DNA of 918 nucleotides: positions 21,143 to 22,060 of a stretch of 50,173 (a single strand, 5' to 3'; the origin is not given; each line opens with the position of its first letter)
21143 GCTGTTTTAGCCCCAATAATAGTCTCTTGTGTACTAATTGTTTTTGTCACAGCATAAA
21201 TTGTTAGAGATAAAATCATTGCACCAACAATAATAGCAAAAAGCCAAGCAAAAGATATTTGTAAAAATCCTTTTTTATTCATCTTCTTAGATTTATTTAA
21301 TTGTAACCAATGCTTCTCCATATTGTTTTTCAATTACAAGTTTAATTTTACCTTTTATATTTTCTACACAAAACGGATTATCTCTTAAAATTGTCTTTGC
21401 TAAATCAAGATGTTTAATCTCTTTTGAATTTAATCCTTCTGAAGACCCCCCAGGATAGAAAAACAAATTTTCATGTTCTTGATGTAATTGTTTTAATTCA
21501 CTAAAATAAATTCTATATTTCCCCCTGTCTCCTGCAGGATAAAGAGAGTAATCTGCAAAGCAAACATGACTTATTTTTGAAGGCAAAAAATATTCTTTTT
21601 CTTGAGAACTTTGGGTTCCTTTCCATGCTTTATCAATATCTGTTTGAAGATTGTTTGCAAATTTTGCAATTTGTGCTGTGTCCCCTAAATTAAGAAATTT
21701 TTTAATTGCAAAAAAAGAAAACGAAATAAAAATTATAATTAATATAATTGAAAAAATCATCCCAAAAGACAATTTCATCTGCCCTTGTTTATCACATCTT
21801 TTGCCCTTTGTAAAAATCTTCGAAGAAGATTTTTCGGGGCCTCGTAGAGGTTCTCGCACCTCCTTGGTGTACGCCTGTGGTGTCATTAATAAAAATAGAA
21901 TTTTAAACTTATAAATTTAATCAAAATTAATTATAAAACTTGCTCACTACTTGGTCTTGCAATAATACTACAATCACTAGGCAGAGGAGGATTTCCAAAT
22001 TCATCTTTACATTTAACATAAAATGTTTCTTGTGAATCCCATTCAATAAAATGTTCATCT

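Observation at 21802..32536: G+C-rich structured repeat (family 2) lying on the 5' ends of three locus genes, read in different frames, with compensatory hairpin changes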

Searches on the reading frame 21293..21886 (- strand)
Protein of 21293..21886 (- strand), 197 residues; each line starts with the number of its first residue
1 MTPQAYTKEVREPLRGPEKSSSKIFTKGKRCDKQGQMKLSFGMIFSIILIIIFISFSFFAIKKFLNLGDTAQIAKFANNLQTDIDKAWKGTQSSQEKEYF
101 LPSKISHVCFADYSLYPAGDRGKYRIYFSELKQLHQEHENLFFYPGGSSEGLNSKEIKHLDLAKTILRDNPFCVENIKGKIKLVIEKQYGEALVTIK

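Call 20: search_protein_families(library=pfam, proteins=[window:21293-21886:-], max_evalue=0.01)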
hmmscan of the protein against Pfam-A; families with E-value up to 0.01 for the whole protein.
window:21293-21886:- (197 aa): 0 families

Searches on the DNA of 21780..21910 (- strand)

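Call 43: build_rna_model(alignment_id=A4, structure=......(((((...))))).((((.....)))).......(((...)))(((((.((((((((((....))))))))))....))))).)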
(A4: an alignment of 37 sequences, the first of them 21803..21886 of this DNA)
Model R1 built from alignment A4 (37 sequences, 89 columns); structure: as given.
model positions 88; base pairs 27; branch points 3; effective number of sequences 1.73; information 0.647 bits per position. Calibrated on 0.2 Mb of random sequence (short: E-values are rough).
structure used (alignment columns):
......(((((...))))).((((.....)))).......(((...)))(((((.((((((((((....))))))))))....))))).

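Call 44: search_with_rna_model(model_id=R1, source=window, filters=off, max_evalue=10, show_alignments=6)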
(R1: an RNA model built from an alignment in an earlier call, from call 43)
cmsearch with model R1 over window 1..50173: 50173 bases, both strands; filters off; matches with E-value up to 10: 29.
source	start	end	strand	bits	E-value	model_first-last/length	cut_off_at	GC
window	21802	21889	-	100.5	4.5e-25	1-88/88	no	0.48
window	28053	28143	-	83.7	1.3e-20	1-88/88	no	0.45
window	32440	32539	-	69.6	7.4e-17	1-88/88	no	0.49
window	43368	43455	-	43.6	6e-10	1-88/88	no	0.4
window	21812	21834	+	15.7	0.015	56-78/88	no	0.22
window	28063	28085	+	14.7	0.029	56-78/88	no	0.26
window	32450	32472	+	10.2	0.44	56-78/88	no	0.17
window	43378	43399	+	9.1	0.87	56-78/88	no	0.32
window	2945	3027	-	8.5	1.3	1-88/88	no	0.31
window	43275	43297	+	8.4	1.4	56-78/88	no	0.13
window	2432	2524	+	8.1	1.6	1-88/88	no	0.31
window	3436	3453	+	8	1.7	58-76/88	no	0.11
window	43274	43297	-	7.6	2.2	56-79/88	no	0.12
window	4888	4920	+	7.5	2.3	52-85/88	no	0.21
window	20923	21003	-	7.5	2.4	1-88/88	no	0.27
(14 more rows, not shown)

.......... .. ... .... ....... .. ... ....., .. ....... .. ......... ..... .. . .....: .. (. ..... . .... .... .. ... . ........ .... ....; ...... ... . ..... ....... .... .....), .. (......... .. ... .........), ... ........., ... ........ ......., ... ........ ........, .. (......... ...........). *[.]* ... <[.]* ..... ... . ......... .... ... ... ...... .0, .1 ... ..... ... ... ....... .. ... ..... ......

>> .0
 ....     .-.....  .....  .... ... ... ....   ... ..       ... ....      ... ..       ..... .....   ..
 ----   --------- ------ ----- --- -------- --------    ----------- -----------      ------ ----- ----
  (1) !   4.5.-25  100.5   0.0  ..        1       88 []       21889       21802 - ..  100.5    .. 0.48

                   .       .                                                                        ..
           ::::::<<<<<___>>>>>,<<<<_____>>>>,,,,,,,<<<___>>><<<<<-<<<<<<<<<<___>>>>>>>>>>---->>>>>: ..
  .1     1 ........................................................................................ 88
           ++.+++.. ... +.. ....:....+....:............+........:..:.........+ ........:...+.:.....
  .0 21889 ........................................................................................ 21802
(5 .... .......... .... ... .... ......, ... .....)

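Call 50: search_with_rna_model(model_id=R1, sources=[L097, L094], filters=off, max_evalue=1, show_alignments=4)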
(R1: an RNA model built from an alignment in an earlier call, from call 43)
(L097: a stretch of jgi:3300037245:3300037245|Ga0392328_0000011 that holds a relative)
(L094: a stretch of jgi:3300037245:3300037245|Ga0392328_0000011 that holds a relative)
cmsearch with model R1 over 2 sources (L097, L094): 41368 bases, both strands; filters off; matches with E-value up to 1: 11.
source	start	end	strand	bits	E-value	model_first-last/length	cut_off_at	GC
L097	16676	16775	+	47.9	3.6e-11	1-88/88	no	0.44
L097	15116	15189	+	37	2.8e-08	1-88/88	no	0.35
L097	10002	10089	+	36.4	4.1e-08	1-88/88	no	0.41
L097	16790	16883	+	34.4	1.3e-07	1-88/88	no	0.37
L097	15639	15741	+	30.1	1.9e-06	1-88/88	no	0.35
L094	9684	9763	+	28.3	5.9e-06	1-88/88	no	0.39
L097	16743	16765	-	13.7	0.044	56-78/88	no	0.13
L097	16797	16819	-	13.7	0.044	56-78/88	no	0.13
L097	16851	16873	-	13.7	0.044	56-78/88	no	0.13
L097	10057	10079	-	13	0.065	56-78/88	no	0.26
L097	15702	15793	-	10.5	0.31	1-88/88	no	0.3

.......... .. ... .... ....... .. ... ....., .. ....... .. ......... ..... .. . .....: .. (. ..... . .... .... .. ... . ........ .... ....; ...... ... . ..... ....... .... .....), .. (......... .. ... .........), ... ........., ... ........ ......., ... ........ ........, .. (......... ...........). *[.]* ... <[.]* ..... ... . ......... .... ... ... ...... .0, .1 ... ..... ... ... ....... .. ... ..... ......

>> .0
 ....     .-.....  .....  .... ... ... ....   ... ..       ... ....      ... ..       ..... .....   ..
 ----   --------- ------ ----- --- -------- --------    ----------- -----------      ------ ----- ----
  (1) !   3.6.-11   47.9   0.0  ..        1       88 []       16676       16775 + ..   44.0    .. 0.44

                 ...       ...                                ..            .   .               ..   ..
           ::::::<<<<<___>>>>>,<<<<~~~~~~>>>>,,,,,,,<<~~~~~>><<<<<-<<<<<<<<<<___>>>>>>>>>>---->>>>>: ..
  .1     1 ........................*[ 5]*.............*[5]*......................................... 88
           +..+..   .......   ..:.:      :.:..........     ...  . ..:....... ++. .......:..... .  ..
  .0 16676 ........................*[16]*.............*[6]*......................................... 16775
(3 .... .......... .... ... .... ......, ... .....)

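Call 58: search_rna_families(source=window, start=21780, end=21910, threshold=evalue, max_evalue=10)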
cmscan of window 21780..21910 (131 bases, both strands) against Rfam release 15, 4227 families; matches with E-value up to 10: 3.
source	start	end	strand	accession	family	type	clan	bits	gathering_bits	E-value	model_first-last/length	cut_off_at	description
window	21795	21867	-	RF03078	chrB-a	Cis-reg;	-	12.8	43.9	3.5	1-80/80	no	chrB-a RNA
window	21841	21871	+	RF03782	mir-3661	Gene; miRNA;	-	12.6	77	5.5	1-84/84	no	mir-3661 microRNA precursor family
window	21783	21871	+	RF02166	PVT1_3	Gene; lncRNA;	-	7.8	45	4.2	1-95/95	no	Pvt1 oncogene conserved region 3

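Call 59: search_dna_similar(query=window:21802-21886:-, collection=phages, mode=distant, max_evalue=0.01)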
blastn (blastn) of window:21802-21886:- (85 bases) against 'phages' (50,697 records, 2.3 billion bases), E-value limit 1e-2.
No match.

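Call 60: search_dna_similar(query=window:21802-21886:-, collection=plasmids, mode=distant, max_evalue=0.01)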
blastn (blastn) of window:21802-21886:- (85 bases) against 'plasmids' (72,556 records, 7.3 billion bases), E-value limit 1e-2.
No match.

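Call 61: search_with_rna_model(model_id=R1, sources=[window, L013, L015, L018, L019, L021, L027, L030, L040, L041, L042, L046, L054, L055, L056, L057, L058, L059, L060, L061, L062, L063, L064, L065, L066, L069, L070, L071, L072, L073, L075, L076, L077, L078, L080, L081, L082, L083, L085, L086, L087, L088, L089, L090, L091, L092, L093, L094, L097, L095, L096, L098], max_evalue=0.001, make_alignment=true)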
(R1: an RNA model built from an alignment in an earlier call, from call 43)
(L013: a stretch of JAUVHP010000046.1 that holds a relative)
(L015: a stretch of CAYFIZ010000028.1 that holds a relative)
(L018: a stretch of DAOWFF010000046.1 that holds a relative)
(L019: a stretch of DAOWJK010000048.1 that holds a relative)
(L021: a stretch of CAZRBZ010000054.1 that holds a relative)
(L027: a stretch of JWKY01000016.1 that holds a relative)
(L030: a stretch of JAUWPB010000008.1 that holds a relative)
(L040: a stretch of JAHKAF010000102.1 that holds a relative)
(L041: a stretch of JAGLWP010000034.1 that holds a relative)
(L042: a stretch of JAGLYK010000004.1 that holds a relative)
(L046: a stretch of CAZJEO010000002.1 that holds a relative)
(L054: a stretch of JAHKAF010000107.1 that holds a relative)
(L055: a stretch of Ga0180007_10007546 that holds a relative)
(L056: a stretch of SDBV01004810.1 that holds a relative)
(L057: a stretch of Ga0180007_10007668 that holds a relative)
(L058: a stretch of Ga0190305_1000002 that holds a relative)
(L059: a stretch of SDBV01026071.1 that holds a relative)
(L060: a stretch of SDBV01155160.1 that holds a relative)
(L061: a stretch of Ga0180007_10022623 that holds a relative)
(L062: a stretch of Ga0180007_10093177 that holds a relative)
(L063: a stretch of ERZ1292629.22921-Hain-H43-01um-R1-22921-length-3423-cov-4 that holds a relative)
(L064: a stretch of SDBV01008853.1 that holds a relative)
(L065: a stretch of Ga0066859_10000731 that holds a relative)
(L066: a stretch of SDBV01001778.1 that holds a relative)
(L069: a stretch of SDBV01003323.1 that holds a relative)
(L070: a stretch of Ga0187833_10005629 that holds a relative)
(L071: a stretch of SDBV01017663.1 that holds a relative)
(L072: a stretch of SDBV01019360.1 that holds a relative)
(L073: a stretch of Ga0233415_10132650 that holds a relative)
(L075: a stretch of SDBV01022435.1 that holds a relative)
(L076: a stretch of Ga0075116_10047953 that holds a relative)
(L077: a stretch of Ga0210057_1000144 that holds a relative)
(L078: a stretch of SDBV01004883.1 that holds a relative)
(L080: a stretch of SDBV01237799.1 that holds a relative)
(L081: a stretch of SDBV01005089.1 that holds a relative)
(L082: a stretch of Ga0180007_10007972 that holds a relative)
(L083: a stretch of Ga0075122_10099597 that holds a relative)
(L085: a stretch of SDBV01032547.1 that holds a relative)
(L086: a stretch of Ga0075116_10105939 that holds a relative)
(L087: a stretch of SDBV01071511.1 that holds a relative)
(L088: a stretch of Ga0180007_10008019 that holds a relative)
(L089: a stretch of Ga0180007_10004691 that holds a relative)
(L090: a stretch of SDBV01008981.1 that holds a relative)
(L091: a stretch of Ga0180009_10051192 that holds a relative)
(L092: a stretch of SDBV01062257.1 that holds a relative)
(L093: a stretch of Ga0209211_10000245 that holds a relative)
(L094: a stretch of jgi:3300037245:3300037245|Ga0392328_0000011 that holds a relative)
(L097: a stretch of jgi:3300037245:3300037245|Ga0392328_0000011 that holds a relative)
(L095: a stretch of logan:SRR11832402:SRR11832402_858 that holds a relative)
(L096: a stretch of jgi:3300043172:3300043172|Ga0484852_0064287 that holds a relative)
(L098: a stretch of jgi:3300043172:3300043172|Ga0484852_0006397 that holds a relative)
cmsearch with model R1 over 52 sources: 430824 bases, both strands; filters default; matches with E-value up to 0.001: 68.
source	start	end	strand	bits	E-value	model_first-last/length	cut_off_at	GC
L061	2850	2937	+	100.6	3.8e-24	1-88/88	no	0.49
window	21802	21889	-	100.6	3.9e-24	1-88/88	no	0.48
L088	2297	2384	+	100.1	5.2e-24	1-88/88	no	0.52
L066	3008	3095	-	98.2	1.7e-23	1-88/88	no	0.49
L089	10248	10335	-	98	1.9e-23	1-88/88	no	0.51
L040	4324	4411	+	97.8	2.1e-23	1-88/88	no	0.44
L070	9206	9293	-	97.8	2.1e-23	1-88/88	no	0.48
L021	1960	2047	-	96.4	4.9e-23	1-88/88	no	0.49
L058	6536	6623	+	96.4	4.9e-23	1-88/88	no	0.49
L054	5512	5599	-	95.7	7.7e-23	1-88/88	no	0.47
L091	509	596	-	95.7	7.7e-23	1-88/88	no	0.47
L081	1362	1448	+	95.2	1e-22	1-88/88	no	0.49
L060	1656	1743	-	94.8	1.3e-22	1-88/88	no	0.5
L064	5400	5486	+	94.7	1.4e-22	1-88/88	no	0.52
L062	1377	1463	-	94.5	1.5e-22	1-88/88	no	0.53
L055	9131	9219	-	94.5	1.6e-22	1-88/88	no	0.48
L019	263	351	-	93.2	3.4e-22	1-88/88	no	0.48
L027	5655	5740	+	92.9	4.1e-22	1-88/88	no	0.44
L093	7025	7110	-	92.9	4.1e-22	1-88/88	no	0.44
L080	433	520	-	92.7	4.7e-22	1-88/88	no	0.5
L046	4638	4724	+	92.5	5.3e-22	1-88/88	no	0.55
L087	2542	2629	+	92.4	5.8e-22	1-88/88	no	0.56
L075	2229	2316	-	92.4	5.8e-22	1-88/88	no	0.55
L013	7403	7490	+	92.3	5.9e-22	1-88/88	no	0.49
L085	2560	2647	-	92.3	5.9e-22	1-88/88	no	0.51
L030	4044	4131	-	92.3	6.2e-22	1-88/88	no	0.45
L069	3633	3719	-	92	7.4e-22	1-88/88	no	0.55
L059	277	364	-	90.4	1.9e-21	1-88/88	no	0.5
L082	3000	3085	-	89.2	3.9e-21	1-88/88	no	0.49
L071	635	723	-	89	4.4e-21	1-88/88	no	0.48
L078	3885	3971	+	86.8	1.7e-20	1-88/88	no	0.54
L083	248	336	-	85.9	3e-20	1-88/88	no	0.4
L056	6463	6549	+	85.5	3.8e-20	1-88/88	no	0.54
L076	464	550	+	85.3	4.2e-20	1-88/88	no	0.49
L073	101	206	-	83.8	1.1e-19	1-88/88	no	0.52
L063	28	115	-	82.5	2.5e-19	1-88/88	no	0.53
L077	4909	4998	+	82.3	2.8e-19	1-88/88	no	0.5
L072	7910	7996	+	80.8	6.8e-19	1-88/88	no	0.52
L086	848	935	-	80.6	7.6e-19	1-88/88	no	0.53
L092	2012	2099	+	78.7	2.5e-18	1-88/88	no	0.47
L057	2891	2972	-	78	3.7e-18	1-88/88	no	0.56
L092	1648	1753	+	74.4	3.5e-17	1-88/88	no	0.54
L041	1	75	-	74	4.4e-17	1-75/88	3'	0.47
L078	626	730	+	72.3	1.2e-16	1-88/88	no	0.52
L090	3127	3244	-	70.9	2.9e-16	1-88/88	no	0.42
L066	2164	2284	-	70.6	3.6e-16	1-88/88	no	0.47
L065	9349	9454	-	67.3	2.6e-15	1-88/88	no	0.49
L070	9721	9826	-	67.3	2.6e-15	1-88/88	no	0.49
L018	1248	1354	-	60.4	1.8e-13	1-88/88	no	0.48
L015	3455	3530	-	54.4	7e-12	1-88/88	no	0.58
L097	16676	16775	+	47.9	3.7e-10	1-88/88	no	0.44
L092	3642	3789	+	44.2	3.5e-09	1-88/88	no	0.44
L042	5792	5861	+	42.9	7.8e-09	1-88/88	no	0.51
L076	1226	1311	+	41.6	1.7e-08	1-88/88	no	0.37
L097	15116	15189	+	37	2.9e-07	1-88/88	no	0.35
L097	10019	10089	+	36.3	4.6e-07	1-88/88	no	0.45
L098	2513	2583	+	36.3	4.6e-07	1-88/88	no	0.45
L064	2672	2743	+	36.2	4.9e-07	1-88/88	no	0.44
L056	6596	6663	+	33.2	3e-06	1-88/88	no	0.47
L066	2939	2974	-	29.7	2.5e-05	51-86/88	no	0.5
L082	9736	9823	-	29.6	2.7e-05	1-88/88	no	0.39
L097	15704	15739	+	28.6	5e-05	51-86/88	no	0.36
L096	1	33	+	26.9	0.00014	55-88/88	5'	0.33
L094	9695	9763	+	25.5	0.00033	1-88/88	no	0.42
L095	2407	2475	+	25.5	0.00033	1-88/88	no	0.42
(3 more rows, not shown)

Alignment A6: 68 matches aligned to the model, 245 columns, each read 5' to 3' on its own strand. Consensus structure (alignment columns), stored with it:
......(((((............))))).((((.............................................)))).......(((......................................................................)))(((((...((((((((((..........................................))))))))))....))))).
